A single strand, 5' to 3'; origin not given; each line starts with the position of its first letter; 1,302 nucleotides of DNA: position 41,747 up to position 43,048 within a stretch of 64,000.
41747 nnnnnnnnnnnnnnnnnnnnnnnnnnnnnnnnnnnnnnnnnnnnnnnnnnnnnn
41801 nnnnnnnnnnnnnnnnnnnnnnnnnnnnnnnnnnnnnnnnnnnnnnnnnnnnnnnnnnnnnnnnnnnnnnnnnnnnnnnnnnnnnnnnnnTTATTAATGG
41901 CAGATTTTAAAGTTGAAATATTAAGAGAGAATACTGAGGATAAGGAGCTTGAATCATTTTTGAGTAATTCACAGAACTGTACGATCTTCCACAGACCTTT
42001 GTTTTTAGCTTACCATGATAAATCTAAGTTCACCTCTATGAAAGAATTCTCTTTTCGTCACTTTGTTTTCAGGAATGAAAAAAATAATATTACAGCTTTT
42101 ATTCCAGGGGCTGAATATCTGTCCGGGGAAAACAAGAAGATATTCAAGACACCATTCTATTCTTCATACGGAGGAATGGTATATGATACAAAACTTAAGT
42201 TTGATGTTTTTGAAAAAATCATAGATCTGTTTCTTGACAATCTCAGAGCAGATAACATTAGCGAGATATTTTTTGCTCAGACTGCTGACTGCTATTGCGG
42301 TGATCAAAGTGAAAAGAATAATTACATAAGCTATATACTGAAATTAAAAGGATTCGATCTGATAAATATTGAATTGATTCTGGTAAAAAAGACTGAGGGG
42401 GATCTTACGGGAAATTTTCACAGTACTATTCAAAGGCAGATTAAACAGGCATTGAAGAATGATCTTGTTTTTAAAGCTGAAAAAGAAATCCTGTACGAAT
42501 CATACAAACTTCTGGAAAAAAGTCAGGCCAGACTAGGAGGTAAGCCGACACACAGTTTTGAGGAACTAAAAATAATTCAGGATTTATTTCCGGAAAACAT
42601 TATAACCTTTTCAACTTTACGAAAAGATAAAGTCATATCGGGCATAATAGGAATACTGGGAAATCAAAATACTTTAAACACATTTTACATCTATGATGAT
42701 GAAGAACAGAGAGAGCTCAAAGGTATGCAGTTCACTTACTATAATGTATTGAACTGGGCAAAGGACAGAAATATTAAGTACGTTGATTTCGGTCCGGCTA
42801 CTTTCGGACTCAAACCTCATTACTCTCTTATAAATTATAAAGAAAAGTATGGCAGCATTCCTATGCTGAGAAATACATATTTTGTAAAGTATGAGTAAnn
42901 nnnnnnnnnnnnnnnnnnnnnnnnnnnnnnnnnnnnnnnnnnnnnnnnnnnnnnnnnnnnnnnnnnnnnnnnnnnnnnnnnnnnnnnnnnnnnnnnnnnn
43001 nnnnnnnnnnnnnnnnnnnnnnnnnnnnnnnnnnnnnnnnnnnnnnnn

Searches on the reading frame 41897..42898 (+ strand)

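Call 5: search_protein_families(library=pfam, proteins=[window:41897-42898:+], max_evalue=0.01)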
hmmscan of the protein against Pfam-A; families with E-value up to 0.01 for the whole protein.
window:41897-42898:+ (333 aa): 1 family
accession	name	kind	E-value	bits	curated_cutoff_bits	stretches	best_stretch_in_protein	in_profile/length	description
PF13480.13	Acetyltransf_6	-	0.00023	21.8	22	1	177-303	6-139/143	Acetyltransferase (GNAT) domain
